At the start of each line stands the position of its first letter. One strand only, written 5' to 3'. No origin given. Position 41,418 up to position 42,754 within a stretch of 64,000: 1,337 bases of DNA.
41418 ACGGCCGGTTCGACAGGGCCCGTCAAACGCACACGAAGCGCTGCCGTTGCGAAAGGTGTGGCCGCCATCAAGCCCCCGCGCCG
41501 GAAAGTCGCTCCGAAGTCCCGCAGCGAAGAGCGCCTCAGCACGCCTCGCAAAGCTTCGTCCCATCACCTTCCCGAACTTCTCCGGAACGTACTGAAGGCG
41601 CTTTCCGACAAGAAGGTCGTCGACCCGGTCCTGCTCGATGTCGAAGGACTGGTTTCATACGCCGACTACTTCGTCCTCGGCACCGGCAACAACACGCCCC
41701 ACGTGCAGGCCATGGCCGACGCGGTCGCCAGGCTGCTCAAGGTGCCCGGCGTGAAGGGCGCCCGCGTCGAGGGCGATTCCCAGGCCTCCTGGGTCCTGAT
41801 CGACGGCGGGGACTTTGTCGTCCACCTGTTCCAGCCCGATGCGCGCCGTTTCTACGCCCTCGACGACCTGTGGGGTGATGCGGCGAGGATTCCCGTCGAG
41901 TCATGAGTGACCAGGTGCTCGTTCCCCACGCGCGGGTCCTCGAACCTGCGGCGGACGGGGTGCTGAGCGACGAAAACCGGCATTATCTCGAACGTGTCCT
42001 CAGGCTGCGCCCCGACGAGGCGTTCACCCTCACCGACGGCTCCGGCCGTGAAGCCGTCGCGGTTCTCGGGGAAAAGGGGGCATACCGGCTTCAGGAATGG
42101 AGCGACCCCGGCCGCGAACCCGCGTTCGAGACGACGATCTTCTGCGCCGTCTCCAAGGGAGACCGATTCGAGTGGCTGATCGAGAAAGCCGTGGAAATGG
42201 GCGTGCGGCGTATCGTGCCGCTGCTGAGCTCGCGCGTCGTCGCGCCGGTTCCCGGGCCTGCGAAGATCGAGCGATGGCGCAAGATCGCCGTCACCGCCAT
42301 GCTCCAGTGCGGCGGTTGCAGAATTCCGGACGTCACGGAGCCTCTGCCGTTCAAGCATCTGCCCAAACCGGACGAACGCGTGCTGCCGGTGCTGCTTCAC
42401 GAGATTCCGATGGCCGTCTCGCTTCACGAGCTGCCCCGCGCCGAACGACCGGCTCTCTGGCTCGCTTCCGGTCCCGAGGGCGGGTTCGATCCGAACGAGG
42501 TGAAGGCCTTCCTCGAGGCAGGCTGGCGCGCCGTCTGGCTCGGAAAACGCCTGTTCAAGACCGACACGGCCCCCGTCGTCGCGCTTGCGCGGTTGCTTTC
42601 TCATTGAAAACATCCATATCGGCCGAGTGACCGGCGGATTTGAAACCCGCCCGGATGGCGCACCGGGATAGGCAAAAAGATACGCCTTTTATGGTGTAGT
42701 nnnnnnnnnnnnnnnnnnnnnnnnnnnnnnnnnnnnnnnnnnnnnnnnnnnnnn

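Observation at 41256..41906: RsfS (ribosome silencing factor) carrying a histone-H1-like Lys/Ala/Thr-rich N-terminal extension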

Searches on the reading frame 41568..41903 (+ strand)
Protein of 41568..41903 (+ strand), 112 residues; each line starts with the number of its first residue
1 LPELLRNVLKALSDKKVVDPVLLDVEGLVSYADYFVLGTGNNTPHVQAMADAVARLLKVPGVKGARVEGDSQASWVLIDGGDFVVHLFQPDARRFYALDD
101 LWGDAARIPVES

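Call 34: search_protein_representatives(protein=window:41568-41903:+)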
Query: 112 residues. Proteins with E-value up to 0.001 (for the whole library): 11481; up to 1e-10: 4442; up to 1e-30: 12. The best 150 are listed.
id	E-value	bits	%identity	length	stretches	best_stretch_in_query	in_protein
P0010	4.0e-56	204.2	86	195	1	1-112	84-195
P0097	1.2e-37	144.6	64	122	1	1-110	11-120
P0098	5.2e-37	142.6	58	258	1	1-109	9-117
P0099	1.5e-35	137.9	60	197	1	5-107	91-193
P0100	9.2e-35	135.4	54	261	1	1-109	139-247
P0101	1.4e-34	134.8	60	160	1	1-110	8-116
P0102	5.5e-33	129.7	58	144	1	4-109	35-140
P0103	6.7e-33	129.4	58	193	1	1-111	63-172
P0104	7.8e-33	129.2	57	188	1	2-108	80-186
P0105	1.3e-31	125.2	55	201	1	1-110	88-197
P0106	1.5e-31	125.0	51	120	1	4-110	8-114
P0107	1.7e-31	124.9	53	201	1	2-108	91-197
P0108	3.4e-30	120.7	44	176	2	10-110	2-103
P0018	2.7e-28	114.6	51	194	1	3-110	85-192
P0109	5.4e-28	113.6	45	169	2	23-103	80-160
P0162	8.6e-21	90.4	43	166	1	7-111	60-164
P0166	1.1e-20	90.1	42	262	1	7-106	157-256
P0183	3.3e-20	88.5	45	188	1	6-109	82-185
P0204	5.5e-20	87.8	43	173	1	1-103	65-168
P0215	7.9e-20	87.3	43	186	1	3-103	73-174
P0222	1.0e-19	86.9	44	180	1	1-110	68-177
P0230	1.2e-19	86.7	44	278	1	8-111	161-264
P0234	1.3e-19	86.6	44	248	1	4-105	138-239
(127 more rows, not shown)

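Call 40: search_solved_structures(query=window:41568-41903:+, max_evalue=1e-10, show_alignments=5)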
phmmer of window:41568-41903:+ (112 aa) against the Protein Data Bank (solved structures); distinct sequences matched with E-value up to 1e-10: 13.
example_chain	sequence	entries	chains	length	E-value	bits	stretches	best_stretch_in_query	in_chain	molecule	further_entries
2o5a_A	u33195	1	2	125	2e-23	85.9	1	3-111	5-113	BH1328 protein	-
28ye_G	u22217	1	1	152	3.8e-20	75.4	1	8-104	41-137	Ribosome silencing factor S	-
6sj6_9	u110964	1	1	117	1.3e-19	73.7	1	3-105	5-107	Ribosomal silencing factor RsfS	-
6sj5_A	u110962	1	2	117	1.3e-19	73.7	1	3-105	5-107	Ribosomal silencing factor RsfS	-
3ups_A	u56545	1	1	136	8.8e-19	71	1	4-104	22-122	Iojap-like protein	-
4wcw_A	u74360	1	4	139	2.3e-18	69.6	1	11-111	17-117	Ribosomal silencing factor RsfS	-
30qz_6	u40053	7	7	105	5.7e-18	68.4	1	8-102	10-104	Ribosomal silencing factor RsfS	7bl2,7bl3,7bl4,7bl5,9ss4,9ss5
9q40_9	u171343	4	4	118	1.2e-17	67.4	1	3-106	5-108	Ribosomal silencing factor RsfS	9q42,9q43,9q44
2id1_A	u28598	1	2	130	1.4e-15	60.7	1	3-104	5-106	Hypothetical protein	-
9hcg_u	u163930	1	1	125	1.2e-12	51.3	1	14-102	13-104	Mitochondrial assembly of ribosomal large subunit protein 1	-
7qh7_u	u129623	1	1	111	1.4e-12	51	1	14-102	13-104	Mitochondrial assembly of ribosomal large subunit protein 1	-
9e9c_u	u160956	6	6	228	4.8e-12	49.3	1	15-102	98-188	Mitochondrial assembly of ribosomal large subunit protein 1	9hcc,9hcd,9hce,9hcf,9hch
5ool_u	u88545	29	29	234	7.6e-12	48.6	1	15-102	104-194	Mitochondrial assembly of ribosomal large subunit protein 1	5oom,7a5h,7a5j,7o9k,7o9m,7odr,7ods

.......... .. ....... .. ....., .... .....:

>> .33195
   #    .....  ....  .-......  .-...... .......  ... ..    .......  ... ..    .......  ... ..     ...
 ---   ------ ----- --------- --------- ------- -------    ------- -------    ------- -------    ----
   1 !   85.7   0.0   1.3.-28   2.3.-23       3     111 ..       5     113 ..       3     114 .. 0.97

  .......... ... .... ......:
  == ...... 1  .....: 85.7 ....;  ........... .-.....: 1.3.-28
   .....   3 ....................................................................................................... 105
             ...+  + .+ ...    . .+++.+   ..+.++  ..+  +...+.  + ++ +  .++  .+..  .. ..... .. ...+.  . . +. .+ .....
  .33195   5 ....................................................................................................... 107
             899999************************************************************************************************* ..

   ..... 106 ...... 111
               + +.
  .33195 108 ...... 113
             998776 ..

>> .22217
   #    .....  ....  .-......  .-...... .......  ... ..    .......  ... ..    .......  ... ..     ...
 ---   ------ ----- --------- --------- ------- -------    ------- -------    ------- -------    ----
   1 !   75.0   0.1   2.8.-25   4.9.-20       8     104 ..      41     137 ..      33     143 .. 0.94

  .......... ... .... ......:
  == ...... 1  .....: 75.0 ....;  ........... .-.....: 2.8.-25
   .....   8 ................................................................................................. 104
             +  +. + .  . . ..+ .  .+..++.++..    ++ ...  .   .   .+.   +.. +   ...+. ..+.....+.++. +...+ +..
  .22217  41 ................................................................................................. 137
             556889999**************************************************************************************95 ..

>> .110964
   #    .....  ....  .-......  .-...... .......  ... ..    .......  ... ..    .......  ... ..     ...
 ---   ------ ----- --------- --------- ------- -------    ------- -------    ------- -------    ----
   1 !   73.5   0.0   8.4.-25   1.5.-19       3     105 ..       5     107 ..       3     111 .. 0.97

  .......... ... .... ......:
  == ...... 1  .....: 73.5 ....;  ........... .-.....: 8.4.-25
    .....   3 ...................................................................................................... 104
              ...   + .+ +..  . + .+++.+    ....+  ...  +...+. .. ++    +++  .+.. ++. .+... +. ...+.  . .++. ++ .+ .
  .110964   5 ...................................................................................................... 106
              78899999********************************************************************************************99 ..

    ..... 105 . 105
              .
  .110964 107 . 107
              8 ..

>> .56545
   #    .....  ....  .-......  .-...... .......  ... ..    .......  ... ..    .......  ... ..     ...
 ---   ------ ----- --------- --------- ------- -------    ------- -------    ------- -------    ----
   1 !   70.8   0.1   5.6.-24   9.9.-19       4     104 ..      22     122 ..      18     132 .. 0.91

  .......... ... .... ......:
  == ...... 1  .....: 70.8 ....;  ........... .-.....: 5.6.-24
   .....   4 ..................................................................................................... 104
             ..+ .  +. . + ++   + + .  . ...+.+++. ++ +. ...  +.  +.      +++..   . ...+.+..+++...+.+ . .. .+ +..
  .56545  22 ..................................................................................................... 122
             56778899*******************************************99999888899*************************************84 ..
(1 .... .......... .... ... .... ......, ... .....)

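Call 41: search_protein_families(library=pfam, proteins=[P0166, P0230, P0183, P0100], max_evalue=1)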
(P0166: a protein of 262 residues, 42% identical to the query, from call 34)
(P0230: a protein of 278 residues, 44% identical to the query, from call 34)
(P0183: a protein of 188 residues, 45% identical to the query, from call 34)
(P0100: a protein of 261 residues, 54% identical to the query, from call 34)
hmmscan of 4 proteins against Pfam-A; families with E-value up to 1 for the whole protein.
P0166 (262 aa): 1 family
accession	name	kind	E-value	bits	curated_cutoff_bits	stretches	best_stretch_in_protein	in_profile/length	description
PF02410.21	RsfS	-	4.6e-32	110.6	21.6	1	158-252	3-98/98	Ribosomal silencing factor during starvation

P0230 (278 aa): 1 family
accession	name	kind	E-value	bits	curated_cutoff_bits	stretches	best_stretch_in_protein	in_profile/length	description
PF02410.21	RsfS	-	4.9e-27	94.5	21.6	1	161-255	3-98/98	Ribosomal silencing factor during starvation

P0183 (188 aa): 4 families
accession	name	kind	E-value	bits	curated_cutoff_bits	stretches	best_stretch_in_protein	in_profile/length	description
PF02410.21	RsfS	-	2.2e-31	108.4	21.6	1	83-178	2-98/98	Ribosomal silencing factor during starvation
PF07382.16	HC2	-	0.1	13.2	40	1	2-93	4-94/194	Histone H1-like nucleoprotein HC2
PF12767.12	SAGA-Tad1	-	0.16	12.2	31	1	7-96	79-167/238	Transcriptional regulator of RNA polII, SAGA, subunit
PF15077.11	MAJIN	-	0.55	10.5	27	1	4-88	139-219/238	Membrane-anchored junction protein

P0100 (261 aa): 1 family
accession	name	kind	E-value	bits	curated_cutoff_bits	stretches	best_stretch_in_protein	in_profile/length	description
PF02410.21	RsfS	-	1.2e-24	86.8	21.6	1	145-240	2-98/98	Ribosomal silencing factor during starvation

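Call 54: list_cluster_members(proteins=[P0166, P0230, P0234, P0183, P0204, P0215, P0222, P0162, P0100, P0099])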
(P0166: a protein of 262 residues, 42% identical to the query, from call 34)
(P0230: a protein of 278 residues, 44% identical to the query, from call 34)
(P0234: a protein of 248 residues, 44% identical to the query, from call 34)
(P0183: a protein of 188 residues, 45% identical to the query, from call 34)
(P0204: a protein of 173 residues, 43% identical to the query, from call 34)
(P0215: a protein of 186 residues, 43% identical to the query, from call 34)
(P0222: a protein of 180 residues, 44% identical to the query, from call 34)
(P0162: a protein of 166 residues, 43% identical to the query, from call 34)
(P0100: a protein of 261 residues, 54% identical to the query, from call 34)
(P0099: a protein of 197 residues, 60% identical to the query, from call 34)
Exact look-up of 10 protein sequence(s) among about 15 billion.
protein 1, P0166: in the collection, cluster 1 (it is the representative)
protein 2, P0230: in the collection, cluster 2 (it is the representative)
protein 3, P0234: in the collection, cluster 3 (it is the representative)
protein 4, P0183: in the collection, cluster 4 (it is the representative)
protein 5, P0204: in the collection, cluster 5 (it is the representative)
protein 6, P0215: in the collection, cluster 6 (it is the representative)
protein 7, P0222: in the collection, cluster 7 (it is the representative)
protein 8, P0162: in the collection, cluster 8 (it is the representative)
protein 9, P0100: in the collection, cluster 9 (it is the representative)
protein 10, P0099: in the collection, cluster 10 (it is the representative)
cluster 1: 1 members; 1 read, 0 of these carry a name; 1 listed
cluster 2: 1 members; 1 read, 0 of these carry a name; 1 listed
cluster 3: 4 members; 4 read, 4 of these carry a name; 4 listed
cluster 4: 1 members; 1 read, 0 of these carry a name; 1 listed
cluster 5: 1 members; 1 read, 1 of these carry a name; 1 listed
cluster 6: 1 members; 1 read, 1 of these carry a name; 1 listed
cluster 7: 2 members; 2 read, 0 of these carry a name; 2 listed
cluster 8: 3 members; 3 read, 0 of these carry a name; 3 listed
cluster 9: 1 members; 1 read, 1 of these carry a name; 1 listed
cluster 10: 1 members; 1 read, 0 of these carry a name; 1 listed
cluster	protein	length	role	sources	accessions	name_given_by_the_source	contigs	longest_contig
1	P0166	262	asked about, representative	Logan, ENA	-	-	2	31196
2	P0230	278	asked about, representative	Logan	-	-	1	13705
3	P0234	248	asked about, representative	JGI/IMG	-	ribosome-associated protein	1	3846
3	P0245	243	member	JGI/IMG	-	ribosome-associated protein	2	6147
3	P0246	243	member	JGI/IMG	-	ribosome-associated protein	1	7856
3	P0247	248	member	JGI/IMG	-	ribosome-associated protein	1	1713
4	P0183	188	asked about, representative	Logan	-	-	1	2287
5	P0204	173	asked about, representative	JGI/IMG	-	ribosome-associated protein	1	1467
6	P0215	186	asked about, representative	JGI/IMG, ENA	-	ribosome-associated protein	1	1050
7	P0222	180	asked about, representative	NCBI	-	-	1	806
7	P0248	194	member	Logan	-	-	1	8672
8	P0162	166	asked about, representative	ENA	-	-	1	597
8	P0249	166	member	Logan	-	-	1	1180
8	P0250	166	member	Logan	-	-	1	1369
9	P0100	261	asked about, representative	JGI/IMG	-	ribosome-associated protein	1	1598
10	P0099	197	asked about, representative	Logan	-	-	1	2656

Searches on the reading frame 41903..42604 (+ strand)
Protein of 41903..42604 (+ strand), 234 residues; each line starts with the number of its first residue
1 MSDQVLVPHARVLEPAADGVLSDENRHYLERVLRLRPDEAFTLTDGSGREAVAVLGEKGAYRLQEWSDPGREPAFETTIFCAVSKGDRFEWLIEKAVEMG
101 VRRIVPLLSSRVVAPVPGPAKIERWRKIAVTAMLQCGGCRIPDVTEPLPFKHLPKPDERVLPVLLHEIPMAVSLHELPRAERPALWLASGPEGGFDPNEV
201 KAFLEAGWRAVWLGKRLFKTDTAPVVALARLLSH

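Call 3: search_protein_families(library=pfam, proteins=[window:41903-42604:+], max_evalue=0.01)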
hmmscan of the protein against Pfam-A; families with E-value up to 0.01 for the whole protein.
window:41903-42604:+ (234 aa): 2 families
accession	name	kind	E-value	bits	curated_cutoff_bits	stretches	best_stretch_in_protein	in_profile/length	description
PF04452.19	Methyltrans_RNA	-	4.6e-38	130.8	23.9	1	74-231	4-164/165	RNA methyltransferase domain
PF20260.4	PUA_4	-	1.6e-07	31.7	23.9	1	21-55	1-35/48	RNA methyltransferase PUA domain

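Call 4: search_protein_families(library=ncbifam, proteins=[window:41903-42604:+], max_evalue=0.01)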
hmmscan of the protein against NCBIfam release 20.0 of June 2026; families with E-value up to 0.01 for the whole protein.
window:41903-42604:+ (234 aa): 23 families
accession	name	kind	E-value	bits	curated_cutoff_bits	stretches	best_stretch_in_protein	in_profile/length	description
NF008692.0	PRK11713.1-5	equivalog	9.6e-47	159.4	196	1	13-231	12-239/246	16S rRNA (uracil(1498)-N(3))-methyltransferase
NF008697.0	PRK11713.4-1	equivalog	2.1e-39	135.3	234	1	20-231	21-239/250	16S rRNA (uracil(1498)-N(3))-methyltransferase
NF008707.0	PRK11713.7-2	equivalog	2.5e-38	131.8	327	1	24-231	32-249/255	16S rRNA (uracil(1498)-N(3))-methyltransferase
TIGR00046.1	TIGR00046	subfamily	8.9e-37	126.7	41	1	16-231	14-233/240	RsmE family RNA methyltransferase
NF008711.0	PRK11713.7-6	equivalog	1.1e-35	123.4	304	1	18-232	17-239/244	16S rRNA (uracil(1498)-N(3))-methyltransferase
NF008706.0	PRK11713.7-1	equivalog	1.5e-35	123.1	273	1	17-230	13-225/232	16S rRNA (uracil(1498)-N(3))-methyltransferase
NF008709.0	PRK11713.7-4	equivalog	6.3e-35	120.7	292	1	22-231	19-238/246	16S rRNA (uracil(1498)-N(3))-methyltransferase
NF008705.0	PRK11713.6-4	equivalog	1.7e-30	106.1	343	1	14-229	13-232/248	16S rRNA (uracil(1498)-N(3))-methyltransferase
NF008693.0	PRK11713.2-3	equivalog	1.1e-29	103.4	210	1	12-232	11-239/246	16S rRNA (uracil(1498)-N(3))-methyltransferase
NF008696.0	PRK11713.3-5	equivalog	2e-27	96.1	234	1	14-231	16-238/248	16S rRNA (uracil(1498)-N(3))-methyltransferase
NF008690.0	PRK11713.1-1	equivalog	1.7e-26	93.1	342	1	9-231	8-235/243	16S rRNA (uracil(1498)-N(3))-methyltransferase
NF008702.0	PRK11713.6-1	equivalog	4.1e-25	88.4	269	1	20-228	17-226/235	16S rRNA (uracil(1498)-N(3))-methyltransferase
NF008691.0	PRK11713.1-4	equivalog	6.9e-24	84.3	279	2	22-153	21-159/252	16S rRNA (uracil(1498)-N(3))-methyltransferase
NF008703.0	PRK11713.6-2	equivalog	1.7e-23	83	291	1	19-229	18-233/242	16S rRNA (uracil(1498)-N(3))-methyltransferase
NF008694.0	PRK11713.3-2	equivalog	3e-22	79.1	234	1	21-231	24-237/245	16S rRNA (uracil(1498)-N(3))-methyltransferase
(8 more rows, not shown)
